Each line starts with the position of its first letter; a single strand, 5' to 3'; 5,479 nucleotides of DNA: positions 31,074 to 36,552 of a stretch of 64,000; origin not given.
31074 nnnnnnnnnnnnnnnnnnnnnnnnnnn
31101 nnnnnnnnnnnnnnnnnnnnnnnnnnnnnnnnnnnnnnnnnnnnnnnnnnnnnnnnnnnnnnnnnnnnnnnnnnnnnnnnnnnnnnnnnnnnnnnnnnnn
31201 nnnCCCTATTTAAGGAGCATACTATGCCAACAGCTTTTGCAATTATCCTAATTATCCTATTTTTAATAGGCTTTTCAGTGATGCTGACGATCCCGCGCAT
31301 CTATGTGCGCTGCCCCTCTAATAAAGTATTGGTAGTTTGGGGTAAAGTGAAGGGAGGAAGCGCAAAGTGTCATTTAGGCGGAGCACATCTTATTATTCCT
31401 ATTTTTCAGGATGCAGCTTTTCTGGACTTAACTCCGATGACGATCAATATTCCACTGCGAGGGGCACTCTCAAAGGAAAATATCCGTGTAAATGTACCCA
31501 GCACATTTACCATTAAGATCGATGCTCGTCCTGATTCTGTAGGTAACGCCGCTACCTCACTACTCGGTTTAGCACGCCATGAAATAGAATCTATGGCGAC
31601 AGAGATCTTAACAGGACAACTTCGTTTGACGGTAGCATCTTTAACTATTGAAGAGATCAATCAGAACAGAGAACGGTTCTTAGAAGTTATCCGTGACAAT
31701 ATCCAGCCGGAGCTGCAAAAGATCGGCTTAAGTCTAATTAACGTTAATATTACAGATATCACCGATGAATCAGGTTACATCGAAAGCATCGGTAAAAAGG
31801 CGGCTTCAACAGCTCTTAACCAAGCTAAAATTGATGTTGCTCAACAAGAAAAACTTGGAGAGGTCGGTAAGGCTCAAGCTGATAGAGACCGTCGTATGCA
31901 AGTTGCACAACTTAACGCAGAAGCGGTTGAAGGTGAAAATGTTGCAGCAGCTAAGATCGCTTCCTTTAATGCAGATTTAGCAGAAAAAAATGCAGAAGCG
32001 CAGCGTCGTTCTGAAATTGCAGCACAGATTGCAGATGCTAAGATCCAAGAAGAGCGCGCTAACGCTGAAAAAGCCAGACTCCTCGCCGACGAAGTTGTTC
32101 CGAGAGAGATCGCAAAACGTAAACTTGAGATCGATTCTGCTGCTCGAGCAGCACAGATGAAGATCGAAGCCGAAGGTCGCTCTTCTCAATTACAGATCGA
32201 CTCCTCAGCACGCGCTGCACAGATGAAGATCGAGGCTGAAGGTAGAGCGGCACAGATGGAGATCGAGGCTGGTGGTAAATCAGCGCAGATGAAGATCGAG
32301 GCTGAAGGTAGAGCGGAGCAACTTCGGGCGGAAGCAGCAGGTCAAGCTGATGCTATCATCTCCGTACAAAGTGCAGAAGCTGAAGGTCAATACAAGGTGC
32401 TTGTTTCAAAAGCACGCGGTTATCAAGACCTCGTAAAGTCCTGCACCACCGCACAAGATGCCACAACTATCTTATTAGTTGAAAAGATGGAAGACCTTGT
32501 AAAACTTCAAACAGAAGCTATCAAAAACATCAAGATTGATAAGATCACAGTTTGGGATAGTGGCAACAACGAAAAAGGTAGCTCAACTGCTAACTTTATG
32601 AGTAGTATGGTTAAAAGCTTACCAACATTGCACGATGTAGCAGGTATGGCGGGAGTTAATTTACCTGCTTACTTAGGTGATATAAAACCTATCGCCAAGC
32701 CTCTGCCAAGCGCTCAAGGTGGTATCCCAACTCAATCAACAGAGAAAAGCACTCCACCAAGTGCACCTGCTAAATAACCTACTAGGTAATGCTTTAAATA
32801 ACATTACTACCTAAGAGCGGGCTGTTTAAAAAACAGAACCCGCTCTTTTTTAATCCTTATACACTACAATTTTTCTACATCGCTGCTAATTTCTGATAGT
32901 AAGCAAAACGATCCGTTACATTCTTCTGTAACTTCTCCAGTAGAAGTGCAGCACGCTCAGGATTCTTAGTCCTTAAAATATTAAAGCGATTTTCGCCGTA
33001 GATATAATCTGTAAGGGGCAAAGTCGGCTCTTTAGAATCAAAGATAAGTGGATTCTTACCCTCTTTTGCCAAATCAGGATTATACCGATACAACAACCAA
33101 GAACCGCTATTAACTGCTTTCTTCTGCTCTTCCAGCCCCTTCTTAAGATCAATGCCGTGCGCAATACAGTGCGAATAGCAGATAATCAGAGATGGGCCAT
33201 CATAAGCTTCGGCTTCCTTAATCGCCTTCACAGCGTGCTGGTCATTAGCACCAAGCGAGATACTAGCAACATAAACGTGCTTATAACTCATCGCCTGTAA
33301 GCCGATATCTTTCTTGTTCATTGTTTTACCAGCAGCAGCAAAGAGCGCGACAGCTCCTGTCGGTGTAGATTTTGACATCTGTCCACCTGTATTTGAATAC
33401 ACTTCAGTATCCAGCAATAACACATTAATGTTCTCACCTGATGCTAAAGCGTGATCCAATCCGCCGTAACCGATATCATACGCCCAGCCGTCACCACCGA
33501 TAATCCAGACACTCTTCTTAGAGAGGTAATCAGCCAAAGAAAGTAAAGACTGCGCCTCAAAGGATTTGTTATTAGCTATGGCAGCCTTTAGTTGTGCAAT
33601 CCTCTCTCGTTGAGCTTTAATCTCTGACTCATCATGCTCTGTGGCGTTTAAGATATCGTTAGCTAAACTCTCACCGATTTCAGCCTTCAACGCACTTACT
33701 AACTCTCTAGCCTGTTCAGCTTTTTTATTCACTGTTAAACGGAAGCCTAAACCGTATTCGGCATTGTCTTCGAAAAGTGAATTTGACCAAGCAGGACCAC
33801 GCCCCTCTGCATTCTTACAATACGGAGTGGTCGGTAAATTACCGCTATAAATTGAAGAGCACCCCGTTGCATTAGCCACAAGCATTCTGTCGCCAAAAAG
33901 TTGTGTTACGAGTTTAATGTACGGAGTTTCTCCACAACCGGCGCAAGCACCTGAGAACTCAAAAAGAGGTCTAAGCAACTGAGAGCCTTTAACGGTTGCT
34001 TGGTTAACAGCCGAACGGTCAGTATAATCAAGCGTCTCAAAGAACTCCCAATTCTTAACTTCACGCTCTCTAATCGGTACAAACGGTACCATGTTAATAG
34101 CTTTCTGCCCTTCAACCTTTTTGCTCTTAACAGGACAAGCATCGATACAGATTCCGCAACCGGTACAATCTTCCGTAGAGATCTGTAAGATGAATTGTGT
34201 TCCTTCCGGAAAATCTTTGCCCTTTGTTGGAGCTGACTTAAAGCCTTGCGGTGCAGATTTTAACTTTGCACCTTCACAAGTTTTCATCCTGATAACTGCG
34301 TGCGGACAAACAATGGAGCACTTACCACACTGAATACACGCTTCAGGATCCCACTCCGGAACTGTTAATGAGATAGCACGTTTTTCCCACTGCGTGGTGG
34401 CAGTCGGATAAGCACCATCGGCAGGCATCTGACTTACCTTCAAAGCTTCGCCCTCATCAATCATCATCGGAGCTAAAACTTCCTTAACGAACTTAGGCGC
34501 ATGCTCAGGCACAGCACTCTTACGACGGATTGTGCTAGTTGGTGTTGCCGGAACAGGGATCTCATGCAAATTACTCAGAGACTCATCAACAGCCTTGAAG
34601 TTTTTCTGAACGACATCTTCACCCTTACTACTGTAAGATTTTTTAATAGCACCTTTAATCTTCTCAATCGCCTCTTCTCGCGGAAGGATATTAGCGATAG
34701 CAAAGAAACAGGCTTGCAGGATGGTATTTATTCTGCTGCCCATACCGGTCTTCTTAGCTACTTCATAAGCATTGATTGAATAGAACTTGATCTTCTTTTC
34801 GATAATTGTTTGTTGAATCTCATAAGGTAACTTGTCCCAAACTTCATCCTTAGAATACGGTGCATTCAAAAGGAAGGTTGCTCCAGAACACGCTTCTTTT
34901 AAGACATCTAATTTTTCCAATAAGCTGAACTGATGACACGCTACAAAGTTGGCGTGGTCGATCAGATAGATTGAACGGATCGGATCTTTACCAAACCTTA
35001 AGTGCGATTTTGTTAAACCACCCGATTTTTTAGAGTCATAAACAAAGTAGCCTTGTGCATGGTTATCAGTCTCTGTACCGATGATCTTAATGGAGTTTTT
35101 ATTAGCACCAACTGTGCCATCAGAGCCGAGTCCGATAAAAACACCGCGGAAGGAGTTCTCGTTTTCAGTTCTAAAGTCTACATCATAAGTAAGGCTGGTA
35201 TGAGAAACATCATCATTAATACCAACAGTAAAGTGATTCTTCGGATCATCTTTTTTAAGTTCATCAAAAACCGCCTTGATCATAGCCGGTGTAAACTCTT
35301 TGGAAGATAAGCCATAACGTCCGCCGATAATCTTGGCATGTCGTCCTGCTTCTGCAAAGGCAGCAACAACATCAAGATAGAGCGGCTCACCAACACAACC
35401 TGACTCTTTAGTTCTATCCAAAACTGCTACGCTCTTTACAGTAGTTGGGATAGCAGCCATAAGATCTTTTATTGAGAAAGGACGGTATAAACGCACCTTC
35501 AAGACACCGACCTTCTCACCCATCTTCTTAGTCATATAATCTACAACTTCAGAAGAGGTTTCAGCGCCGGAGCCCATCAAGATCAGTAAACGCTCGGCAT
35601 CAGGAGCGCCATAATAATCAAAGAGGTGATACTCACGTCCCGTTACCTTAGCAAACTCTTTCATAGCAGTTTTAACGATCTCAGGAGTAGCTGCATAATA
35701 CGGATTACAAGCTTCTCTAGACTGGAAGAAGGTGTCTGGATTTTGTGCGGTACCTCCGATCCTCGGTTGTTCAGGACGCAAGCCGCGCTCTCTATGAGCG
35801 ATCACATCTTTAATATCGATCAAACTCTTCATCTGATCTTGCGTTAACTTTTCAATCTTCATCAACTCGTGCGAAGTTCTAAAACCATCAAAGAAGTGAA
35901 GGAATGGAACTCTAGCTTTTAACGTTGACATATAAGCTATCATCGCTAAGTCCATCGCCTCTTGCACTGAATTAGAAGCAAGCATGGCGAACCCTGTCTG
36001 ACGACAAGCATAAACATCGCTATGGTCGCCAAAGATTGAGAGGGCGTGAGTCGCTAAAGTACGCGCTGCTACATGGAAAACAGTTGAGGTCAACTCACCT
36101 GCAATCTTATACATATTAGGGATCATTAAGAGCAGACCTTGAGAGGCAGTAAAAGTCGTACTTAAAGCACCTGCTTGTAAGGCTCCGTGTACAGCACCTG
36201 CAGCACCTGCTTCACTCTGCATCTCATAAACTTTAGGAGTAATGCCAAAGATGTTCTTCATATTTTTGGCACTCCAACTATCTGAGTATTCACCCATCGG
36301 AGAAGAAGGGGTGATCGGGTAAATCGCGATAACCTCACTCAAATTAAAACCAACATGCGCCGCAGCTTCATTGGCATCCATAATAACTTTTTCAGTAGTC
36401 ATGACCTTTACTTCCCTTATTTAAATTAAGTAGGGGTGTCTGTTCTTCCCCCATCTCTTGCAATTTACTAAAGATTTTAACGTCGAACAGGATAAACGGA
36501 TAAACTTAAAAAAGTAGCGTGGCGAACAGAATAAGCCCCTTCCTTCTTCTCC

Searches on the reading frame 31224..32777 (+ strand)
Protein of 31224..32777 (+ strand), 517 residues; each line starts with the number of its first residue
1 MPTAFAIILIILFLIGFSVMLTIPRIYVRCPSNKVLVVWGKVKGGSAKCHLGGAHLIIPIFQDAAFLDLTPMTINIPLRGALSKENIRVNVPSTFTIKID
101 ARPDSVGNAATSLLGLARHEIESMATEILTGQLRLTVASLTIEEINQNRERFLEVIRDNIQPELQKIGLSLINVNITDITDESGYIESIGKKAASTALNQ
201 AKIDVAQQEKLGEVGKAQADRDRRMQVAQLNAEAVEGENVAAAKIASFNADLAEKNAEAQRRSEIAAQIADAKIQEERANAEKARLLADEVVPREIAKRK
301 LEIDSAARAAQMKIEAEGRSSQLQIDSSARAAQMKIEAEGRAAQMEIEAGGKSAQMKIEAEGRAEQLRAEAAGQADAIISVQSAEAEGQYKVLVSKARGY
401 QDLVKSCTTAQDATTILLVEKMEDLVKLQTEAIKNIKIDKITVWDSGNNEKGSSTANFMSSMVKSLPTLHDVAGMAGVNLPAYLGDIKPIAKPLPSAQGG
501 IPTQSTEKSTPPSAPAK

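Call 52: search_protein_families(library=pfam, proteins=[window:31224-32777:+], max_evalue=0.001)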
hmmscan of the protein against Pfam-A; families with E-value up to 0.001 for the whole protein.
window:31224-32777:+ (517 aa): 1 family
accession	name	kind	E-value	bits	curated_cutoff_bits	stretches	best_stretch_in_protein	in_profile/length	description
PF01145.31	Band_7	-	5.8e-30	105.1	23.6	1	31-210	4-176/176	SPFH domain / Band 7 family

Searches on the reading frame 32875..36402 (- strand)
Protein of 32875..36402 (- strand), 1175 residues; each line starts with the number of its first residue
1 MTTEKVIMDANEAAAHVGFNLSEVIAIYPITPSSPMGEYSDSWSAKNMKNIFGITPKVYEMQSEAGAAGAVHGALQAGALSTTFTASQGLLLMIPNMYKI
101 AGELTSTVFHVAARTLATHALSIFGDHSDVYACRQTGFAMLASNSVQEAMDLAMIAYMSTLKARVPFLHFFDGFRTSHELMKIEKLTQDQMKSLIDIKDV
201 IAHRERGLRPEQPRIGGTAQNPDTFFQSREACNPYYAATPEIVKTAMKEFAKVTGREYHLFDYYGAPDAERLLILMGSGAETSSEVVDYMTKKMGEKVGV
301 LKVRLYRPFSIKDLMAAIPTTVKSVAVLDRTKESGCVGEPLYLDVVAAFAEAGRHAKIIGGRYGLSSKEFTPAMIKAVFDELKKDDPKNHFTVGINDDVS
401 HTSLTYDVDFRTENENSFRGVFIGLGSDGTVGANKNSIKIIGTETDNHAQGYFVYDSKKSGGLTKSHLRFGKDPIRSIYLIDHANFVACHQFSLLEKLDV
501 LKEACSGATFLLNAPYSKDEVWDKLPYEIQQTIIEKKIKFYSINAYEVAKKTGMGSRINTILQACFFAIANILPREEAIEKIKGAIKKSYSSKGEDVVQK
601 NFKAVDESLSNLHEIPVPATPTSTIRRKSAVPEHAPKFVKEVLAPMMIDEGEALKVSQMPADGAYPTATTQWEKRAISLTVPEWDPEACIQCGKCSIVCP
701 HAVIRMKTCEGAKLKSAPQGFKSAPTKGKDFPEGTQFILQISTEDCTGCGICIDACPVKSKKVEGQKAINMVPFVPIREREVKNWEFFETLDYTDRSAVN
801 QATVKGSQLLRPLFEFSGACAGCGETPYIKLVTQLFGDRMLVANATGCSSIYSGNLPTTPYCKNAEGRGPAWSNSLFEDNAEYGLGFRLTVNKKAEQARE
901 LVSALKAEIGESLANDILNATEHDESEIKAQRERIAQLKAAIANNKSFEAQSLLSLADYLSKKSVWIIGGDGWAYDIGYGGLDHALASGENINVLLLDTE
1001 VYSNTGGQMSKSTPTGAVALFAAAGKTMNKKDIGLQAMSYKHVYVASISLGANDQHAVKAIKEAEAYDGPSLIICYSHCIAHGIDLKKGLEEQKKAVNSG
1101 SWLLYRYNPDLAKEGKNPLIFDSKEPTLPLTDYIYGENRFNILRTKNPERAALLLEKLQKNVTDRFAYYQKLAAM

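Call 52: search_protein_families(library=pfam, proteins=[window:32875-36402:-], max_evalue=0.001)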
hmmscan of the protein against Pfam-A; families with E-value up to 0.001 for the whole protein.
window:32875-36402:- (1175 aa): 15 families
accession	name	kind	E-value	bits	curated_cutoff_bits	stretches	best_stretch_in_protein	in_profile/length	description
PF01855.24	POR_N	-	5.7e-78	262.3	27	1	20-248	5-231/231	Pyruvate flavodoxin/ferredoxin oxidoreductase, thiamine diP-bdg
PF01558.24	POR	-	3.4e-30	105.9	27.4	1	426-607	1-170/173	Pyruvate ferredoxin/flavodoxin oxidoreductase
PF10371.14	EKR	-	1.3e-21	76.6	27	1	627-678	4-55/55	Domain of unknown function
PF17147.9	PFOR_II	-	8.5e-12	45.8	27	1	269-359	1-86/102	Pyruvate:ferredoxin oxidoreductase core domain II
PF00037.32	Fer4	-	1.4e-10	41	21.1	2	682-705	1-24/24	4Fe-4S binding domain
PF12838.12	Fer4_7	-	3.5e-10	40.6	27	1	689-759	2-51/52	4Fe-4S dicluster domain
PF12837.12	Fer4_6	-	3.7e-10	39.7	25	1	681-704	1-24/24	4Fe-4S binding domain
PF02775.26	TPP_enzyme_C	-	2.4e-09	37.6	21.9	1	962-1074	46-150/151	Thiamine pyrophosphate enzyme, C-terminal TPP binding domain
PF12797.12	Fer4_2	-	2e-08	34.1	24.5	2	681-700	2-21/22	4Fe-4S binding domain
PF14697.11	Fer4_21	-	4.9e-08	33.4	35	1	739-759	34-54/59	4Fe-4S dicluster domain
PF13237.11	Fer4_10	-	3.3e-07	30.6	25.5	0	685-708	5-29/53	4Fe-4S dicluster domain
PF13484.11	Fer4_16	-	1.2e-06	29.6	30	1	689-758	2-65/66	4Fe-4S double cluster binding domain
PF13187.11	Fer4_9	-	5.1e-06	26.9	27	1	688-759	1-50/52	4Fe-4S dicluster domain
PF13534.11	Fer4_17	-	1.1e-05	26.3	22.2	0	687-702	44-59/61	4Fe-4S dicluster domain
PF13183.11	Fer4_8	-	0.00037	21.4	27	0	687-759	3-67/68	4Fe-4S dicluster domain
